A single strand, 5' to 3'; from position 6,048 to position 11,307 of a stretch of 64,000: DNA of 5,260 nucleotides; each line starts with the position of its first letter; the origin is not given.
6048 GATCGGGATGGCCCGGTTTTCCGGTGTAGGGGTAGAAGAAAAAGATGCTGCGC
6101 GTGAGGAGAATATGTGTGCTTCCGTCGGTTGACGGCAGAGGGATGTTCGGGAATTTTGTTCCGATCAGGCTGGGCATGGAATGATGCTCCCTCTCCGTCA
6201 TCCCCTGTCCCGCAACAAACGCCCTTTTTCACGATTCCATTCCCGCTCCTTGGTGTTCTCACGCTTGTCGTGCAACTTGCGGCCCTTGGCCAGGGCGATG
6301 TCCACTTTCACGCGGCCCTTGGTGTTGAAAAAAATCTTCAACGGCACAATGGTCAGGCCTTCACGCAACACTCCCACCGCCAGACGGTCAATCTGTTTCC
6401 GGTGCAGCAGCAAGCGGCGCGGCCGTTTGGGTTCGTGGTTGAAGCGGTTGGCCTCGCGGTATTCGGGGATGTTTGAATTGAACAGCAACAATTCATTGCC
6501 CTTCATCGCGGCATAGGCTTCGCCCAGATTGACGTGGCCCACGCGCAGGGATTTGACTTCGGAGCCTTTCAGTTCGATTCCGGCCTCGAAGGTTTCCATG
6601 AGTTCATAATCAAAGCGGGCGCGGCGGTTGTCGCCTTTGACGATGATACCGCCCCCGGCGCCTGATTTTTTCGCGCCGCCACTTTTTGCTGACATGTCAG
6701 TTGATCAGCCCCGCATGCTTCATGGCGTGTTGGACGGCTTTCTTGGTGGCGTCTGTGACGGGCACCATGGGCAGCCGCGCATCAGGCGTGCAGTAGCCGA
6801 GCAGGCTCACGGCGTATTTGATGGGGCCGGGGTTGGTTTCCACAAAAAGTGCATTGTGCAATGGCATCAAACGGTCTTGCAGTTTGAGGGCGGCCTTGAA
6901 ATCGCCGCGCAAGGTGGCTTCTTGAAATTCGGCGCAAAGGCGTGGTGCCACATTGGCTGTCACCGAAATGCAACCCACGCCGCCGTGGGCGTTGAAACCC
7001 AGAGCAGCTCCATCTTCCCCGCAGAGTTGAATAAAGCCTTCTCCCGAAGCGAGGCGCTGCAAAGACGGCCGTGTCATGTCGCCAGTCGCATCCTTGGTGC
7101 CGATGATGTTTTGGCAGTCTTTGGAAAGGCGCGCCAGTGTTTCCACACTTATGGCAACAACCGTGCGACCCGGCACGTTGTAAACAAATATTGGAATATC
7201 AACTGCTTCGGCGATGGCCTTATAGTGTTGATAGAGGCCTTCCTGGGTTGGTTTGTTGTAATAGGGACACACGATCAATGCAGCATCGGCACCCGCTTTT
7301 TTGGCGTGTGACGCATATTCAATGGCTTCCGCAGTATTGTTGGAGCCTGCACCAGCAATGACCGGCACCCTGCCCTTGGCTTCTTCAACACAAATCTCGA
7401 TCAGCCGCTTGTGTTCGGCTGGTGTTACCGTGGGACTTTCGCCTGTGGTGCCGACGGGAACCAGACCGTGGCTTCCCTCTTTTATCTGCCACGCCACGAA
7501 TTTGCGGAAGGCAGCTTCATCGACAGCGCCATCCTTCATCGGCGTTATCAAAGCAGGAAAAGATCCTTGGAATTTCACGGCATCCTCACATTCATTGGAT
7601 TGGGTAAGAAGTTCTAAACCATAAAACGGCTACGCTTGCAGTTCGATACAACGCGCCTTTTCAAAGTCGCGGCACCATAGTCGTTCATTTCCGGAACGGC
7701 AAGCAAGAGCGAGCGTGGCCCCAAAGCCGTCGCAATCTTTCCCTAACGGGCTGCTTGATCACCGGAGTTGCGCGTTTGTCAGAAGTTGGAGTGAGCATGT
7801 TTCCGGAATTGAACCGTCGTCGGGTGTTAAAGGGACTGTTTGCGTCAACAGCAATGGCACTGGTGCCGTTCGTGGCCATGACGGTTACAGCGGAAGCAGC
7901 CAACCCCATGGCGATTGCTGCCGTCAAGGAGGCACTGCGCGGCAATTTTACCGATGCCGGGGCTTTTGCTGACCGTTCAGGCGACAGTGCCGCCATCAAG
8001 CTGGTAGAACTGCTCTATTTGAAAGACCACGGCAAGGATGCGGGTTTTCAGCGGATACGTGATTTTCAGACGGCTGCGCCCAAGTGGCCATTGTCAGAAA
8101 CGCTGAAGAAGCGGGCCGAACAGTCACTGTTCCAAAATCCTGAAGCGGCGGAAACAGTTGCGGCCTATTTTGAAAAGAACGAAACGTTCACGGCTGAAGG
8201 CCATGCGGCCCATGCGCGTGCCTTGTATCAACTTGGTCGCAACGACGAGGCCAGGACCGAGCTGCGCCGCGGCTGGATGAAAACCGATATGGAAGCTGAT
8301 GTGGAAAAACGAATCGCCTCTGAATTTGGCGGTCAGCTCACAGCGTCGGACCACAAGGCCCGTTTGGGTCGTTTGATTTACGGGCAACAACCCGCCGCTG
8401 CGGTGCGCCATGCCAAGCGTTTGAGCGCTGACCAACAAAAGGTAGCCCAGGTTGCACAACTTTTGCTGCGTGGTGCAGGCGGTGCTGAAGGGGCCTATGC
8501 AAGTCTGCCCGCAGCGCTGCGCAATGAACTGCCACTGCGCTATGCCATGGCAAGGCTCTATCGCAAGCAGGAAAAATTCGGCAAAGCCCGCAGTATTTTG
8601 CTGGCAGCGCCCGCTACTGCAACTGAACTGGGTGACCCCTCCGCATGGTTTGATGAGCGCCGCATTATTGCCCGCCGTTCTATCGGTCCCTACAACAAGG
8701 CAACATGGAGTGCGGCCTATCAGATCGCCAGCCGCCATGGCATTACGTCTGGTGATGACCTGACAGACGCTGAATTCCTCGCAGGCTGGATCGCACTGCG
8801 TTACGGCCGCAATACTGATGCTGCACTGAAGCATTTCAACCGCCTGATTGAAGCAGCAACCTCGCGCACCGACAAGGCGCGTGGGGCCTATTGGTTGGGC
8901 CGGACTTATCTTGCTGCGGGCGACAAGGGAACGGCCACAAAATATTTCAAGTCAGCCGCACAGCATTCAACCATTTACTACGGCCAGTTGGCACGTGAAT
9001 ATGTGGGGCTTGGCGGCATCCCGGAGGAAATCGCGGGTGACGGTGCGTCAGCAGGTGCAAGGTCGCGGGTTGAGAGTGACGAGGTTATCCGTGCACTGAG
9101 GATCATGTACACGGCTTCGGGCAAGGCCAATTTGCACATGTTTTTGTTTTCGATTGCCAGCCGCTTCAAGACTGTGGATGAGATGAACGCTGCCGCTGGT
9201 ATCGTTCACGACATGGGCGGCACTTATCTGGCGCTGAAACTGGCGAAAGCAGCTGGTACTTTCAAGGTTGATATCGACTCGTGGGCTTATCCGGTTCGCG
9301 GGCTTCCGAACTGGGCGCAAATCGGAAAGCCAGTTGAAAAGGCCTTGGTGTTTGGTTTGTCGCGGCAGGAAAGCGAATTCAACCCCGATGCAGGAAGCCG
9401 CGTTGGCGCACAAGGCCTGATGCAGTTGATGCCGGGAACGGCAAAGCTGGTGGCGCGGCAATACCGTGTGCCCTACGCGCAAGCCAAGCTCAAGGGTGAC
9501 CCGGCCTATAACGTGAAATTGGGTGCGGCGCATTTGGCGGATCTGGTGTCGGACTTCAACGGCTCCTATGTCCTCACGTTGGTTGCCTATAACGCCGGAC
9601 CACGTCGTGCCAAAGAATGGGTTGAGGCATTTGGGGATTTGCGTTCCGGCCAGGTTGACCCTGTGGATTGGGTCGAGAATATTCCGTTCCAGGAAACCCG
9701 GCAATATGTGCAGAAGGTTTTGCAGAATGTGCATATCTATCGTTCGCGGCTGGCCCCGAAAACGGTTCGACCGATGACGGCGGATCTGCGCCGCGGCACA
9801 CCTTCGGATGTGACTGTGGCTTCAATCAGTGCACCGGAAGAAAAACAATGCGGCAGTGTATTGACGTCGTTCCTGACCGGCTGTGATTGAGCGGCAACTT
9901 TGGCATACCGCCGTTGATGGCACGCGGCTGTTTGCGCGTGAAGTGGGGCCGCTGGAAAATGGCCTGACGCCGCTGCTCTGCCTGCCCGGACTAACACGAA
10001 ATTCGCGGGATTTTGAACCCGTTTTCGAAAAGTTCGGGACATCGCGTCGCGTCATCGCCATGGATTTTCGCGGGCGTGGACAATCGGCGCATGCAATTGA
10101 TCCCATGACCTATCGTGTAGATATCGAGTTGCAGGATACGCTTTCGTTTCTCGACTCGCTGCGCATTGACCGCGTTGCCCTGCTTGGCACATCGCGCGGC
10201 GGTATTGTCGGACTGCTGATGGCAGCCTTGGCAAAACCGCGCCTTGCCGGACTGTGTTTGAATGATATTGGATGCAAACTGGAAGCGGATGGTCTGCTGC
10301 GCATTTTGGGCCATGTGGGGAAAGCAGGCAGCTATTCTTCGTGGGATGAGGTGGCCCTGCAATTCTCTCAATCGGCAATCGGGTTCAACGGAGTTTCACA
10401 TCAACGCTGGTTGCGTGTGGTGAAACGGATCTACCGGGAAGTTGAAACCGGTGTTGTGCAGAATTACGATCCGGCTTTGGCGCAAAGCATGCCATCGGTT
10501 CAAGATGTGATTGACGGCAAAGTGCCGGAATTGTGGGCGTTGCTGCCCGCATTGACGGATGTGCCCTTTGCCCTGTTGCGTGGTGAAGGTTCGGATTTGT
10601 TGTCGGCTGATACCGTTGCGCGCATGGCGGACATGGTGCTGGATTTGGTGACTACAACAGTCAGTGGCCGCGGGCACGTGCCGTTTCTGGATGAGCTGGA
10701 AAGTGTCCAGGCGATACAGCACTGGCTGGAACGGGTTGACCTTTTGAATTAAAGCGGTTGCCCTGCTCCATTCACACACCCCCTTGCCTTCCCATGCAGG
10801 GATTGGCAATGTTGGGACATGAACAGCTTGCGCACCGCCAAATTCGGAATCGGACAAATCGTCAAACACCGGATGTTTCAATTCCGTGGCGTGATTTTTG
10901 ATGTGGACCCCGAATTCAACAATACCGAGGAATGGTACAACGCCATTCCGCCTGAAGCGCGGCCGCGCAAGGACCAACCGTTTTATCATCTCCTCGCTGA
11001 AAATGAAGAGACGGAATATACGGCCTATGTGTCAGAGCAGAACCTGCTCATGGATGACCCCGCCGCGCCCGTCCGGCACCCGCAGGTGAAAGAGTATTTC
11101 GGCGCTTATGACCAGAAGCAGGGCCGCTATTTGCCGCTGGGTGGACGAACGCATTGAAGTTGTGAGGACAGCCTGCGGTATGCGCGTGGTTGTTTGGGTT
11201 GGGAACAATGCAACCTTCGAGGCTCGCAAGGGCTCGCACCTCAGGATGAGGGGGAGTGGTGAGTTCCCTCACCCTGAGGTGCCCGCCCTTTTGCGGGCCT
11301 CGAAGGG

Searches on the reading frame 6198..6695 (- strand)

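Call 12: search_protein_families(library=ncbifam, proteins=[window:6198-6695:-], max_evalue=0.00001)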
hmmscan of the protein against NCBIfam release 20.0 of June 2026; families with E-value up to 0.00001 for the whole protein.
window:6198-6695:- (165 aa): 2 families
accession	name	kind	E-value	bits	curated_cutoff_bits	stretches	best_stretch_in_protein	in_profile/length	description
NF003843.0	PRK05422.1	equivalog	1.9e-59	199.7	130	1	22-162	15-154/156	SsrA-binding protein SmpB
TIGR00086.1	smpB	equivalog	8.2e-55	184.8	119.1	1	22-161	4-143/144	SsrA-binding protein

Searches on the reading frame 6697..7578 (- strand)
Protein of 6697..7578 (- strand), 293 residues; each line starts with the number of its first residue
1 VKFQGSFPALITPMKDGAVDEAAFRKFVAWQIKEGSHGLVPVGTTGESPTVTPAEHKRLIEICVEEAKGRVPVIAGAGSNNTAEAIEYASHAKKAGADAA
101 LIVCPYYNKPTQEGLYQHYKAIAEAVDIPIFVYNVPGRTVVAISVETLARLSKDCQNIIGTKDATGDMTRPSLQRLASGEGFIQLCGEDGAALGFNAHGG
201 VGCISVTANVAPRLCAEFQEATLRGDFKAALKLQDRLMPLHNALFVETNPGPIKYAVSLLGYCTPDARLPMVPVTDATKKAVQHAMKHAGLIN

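Call 12: search_protein_families(library=ncbifam, proteins=[window:6697-7578:-], max_evalue=0.00001)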
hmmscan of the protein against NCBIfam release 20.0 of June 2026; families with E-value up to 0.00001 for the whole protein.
window:6697-7578:- (293 aa): 7 families
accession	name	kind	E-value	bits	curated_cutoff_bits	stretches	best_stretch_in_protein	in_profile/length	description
TIGR00674.1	dapA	equivalog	1.3e-98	329.3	206.15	1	6-288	2-285/286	4-hydroxy-tetrahydrodipicolinate synthase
TIGR02313.1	HpaI-NOT-DapA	exception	1.5e-81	273.4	396.7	1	3-292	1-292/294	2,4-dihydroxyhept-2-ene-1,7-dioic acid aldolase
NF002958.0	PRK03620.1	subfamily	5.2e-44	150.3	278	1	11-287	19-297/307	5-dehydro-4-deoxyglucarate dehydratase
TIGR03249.1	KdgD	equivalog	9.1e-42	143.2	373.95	1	11-288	17-297/299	5-dehydro-4-deoxyglucarate dehydratase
NF003164.0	PRK04147.1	equivalog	2.9e-38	131.8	281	1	2-287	3-288/294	N-acetylneuraminate lyase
TIGR00683.1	nanA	equivalog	4.1e-33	115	382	1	4-277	2-276/293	N-acetylneuraminate lyase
NF040954.1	Arch_KDGaldase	equivalog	1.3e-24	87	390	1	10-287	7-279/288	bifunctional 2-dehydro-3-deoxy-phosphogluconate/2-dehydro-3-deoxy-6-phosphogalactonate aldolase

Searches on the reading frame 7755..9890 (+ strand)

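Call 12: search_protein_families(library=ncbifam, proteins=[window:7755-9890:+], max_evalue=0.00001)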
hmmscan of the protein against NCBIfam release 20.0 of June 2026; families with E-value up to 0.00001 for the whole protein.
window:7755-9890:+ (711 aa): 3 families
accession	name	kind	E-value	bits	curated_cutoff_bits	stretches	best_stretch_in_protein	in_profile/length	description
NF047373.1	BB0259_flg_lyt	exception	4.9e-41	141.3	234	1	357-662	377-688/705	flagellar assembly lytic transglycosylase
NF008631.0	PRK11619.1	equivalog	4.6e-32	111.2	536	1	341-666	314-628/644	murein transglycosylase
NF008050.0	PRK10783.1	equivalog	1.4e-07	30.2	508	1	538-663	127-245/457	murein transglycosylase D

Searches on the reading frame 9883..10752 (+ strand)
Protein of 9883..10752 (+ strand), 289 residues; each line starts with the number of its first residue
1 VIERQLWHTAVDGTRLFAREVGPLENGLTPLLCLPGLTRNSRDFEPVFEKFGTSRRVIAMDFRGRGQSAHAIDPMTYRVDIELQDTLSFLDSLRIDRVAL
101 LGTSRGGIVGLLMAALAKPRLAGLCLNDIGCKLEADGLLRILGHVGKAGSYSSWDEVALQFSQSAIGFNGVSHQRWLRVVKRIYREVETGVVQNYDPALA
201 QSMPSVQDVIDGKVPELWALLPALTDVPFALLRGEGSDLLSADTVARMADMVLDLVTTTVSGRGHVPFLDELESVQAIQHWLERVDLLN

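Call 12: search_protein_families(library=ncbifam, proteins=[window:9883-10752:+], max_evalue=0.00001)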
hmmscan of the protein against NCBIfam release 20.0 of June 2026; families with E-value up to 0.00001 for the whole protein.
window:9883-10752:+ (289 aa): 8 families
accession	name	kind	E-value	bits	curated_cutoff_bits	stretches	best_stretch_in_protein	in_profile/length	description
TIGR02427.1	protocat_pcaD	equivalog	6.9e-12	45.3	255.85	1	38-132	23-115/251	3-oxoadipate enol-lactonase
TIGR03695.1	menH_SHCHC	equivalog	8.9e-12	45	208.55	1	30-275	4-243/252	2-succinyl-6-hydroxy-2,4-cyclohexadiene-1-carboxylate synthase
NF051488.1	bifunc_PcaDC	exception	1.9e-11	43.7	390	1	28-133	12-115/375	bifunctional 3-oxoadipate enol-lactonase/4-carboxymuconolactone decarboxylase PcaDC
NF050089.1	i_nPHAscl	equivalog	9.5e-10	38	300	1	27-122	17-110/288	intracellular short-chain-length polyhydroxyalkanoate depolymerase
NF011457.0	PRK14875.1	equivalog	1.2e-08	34.4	307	1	25-126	126-228/372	acetoin dehydrogenase dihydrolipoyllysine-residue acetyltransferase subunit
NF045945.1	ProImpepLactob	equivalog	4.9e-08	32.8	400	1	15-115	14-116/293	proline iminopeptidase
NF007954.0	PRK10673.1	equivalog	2.2e-07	30.4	399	1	52-129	40-114/255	esterase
TIGR03611.1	RutD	equivalog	7.2e-06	25.6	238.5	0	31-121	16-105/258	pyrimidine utilization protein D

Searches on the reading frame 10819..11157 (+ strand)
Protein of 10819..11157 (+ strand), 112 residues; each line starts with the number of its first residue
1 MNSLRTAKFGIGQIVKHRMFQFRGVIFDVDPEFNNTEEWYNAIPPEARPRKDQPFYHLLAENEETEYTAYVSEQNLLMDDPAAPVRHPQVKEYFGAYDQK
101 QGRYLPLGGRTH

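Call 17: search_protein_families(library=pfam, proteins=[window:10819-11157:+], max_evalue=0.000001)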
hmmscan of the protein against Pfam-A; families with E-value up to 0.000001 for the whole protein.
window:10819-11157:+ (112 aa): 1 family
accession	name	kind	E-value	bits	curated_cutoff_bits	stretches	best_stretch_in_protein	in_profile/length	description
PF08755.16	YccV-like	-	8e-32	110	22.8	1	7-100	1-100/101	Hemimethylated DNA-binding protein YccV like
